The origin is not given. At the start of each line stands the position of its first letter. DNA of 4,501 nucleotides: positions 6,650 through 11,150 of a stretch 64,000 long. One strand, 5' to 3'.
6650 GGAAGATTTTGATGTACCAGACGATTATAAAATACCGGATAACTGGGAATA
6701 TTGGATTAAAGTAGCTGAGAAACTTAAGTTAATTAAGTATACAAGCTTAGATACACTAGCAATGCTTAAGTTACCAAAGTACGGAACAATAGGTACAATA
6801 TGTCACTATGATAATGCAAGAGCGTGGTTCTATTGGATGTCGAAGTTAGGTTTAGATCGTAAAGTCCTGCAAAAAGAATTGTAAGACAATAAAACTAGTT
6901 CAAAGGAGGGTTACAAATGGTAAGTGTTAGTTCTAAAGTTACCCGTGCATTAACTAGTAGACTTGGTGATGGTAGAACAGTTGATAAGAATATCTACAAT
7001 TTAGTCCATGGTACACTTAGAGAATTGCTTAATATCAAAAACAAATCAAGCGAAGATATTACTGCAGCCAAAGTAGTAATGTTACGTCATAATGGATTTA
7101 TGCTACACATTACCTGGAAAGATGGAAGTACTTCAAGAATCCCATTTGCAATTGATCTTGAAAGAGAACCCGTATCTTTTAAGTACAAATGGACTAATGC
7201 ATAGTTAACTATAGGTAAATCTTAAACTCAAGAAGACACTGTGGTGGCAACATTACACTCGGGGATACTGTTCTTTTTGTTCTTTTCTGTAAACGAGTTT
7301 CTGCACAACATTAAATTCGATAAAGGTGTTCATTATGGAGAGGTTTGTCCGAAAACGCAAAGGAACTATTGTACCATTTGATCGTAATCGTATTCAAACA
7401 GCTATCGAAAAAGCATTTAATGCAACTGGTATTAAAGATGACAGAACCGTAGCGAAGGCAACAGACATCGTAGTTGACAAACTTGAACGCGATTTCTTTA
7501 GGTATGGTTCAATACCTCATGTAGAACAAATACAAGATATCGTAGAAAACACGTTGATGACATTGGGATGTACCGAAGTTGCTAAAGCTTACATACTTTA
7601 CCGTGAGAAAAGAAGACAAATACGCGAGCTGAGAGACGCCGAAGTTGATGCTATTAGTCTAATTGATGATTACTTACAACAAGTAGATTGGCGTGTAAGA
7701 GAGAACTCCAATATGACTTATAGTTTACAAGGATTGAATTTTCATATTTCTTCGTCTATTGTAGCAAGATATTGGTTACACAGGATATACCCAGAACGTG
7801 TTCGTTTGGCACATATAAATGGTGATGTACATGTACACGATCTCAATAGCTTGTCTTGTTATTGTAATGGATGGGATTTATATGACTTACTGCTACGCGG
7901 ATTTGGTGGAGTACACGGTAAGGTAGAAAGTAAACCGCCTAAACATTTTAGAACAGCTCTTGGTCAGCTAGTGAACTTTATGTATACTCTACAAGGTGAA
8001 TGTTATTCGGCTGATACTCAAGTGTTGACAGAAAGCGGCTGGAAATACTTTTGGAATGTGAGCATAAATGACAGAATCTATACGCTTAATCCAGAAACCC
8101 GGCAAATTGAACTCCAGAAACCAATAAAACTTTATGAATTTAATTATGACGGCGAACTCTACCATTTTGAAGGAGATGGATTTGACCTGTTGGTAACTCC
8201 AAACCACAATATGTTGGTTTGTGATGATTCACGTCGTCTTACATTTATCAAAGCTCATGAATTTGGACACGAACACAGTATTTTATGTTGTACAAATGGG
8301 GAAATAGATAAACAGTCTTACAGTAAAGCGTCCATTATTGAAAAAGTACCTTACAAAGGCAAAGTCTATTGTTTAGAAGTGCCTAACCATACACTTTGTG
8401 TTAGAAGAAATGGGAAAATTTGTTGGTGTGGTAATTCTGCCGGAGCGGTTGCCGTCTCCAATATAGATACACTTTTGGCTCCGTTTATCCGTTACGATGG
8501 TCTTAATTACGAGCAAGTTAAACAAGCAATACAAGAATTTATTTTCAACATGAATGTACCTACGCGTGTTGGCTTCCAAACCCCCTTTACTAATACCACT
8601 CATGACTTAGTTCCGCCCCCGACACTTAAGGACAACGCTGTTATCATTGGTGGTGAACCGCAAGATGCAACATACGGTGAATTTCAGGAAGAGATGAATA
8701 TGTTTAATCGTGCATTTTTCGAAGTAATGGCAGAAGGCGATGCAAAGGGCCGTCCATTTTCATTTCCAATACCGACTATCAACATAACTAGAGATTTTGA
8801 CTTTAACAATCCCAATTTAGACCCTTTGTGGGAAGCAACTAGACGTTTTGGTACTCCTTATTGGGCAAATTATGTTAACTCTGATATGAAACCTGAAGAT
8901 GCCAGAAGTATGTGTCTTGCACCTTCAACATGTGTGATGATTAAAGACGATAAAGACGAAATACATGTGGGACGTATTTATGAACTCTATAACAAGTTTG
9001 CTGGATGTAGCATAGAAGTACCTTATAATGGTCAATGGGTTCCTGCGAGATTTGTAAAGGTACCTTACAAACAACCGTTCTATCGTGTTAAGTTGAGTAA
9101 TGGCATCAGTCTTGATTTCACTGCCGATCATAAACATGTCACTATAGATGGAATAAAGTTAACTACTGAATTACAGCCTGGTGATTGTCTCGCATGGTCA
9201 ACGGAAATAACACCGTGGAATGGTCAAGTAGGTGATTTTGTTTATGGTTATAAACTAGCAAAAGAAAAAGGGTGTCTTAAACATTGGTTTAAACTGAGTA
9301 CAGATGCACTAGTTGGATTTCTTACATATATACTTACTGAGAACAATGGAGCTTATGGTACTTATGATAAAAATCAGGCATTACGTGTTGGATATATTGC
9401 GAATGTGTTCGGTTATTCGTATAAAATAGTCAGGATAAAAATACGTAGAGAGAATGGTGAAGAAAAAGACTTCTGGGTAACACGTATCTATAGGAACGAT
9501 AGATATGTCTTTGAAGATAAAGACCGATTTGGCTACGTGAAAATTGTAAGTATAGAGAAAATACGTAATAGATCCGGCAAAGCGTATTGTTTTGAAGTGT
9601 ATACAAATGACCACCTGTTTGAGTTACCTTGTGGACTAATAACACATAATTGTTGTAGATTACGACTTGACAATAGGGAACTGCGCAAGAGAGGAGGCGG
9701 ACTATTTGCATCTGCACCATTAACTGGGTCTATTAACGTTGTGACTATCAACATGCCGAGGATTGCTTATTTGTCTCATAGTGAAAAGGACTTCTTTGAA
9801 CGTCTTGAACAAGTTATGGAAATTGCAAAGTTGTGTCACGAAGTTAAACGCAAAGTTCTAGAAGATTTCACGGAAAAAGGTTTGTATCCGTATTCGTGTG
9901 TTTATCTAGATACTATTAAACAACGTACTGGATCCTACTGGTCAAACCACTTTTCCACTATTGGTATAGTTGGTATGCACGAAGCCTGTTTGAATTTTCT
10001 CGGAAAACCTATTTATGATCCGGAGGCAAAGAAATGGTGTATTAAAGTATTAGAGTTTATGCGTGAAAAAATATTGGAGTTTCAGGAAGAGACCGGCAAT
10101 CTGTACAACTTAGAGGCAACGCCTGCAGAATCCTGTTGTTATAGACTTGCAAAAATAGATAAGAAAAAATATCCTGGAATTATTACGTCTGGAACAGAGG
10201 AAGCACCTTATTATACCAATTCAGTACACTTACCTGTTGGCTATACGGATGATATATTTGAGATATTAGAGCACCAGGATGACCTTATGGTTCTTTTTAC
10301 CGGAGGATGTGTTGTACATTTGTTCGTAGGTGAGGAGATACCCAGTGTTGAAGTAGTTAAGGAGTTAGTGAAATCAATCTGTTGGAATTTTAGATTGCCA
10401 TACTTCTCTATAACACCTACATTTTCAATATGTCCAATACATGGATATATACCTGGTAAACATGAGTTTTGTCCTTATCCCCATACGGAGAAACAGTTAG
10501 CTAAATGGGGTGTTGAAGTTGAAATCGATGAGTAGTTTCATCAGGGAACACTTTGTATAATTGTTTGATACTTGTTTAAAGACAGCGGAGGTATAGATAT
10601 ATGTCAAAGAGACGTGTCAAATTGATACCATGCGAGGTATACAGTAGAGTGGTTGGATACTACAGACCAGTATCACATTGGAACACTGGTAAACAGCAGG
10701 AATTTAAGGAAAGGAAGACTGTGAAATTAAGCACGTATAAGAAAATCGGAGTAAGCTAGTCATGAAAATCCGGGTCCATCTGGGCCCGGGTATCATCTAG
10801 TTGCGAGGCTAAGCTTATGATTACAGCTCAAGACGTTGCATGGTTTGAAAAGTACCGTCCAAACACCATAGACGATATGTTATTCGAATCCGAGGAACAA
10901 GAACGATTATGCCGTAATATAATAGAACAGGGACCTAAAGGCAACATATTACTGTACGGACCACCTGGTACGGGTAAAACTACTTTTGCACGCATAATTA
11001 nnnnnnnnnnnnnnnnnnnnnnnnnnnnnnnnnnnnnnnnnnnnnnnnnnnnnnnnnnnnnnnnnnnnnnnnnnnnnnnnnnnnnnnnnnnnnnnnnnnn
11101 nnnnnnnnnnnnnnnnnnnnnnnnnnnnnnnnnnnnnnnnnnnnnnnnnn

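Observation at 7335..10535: Anaerobic RNR (NrdD) invaded by two inteins, one with a non-canonical C-terminal junction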

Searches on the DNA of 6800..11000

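Call 82: search_rna_families(source=window, start=6800, end=11000, threshold=evalue, max_evalue=0.1)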
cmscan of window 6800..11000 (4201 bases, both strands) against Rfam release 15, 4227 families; matches with E-value up to 0.1: 0.
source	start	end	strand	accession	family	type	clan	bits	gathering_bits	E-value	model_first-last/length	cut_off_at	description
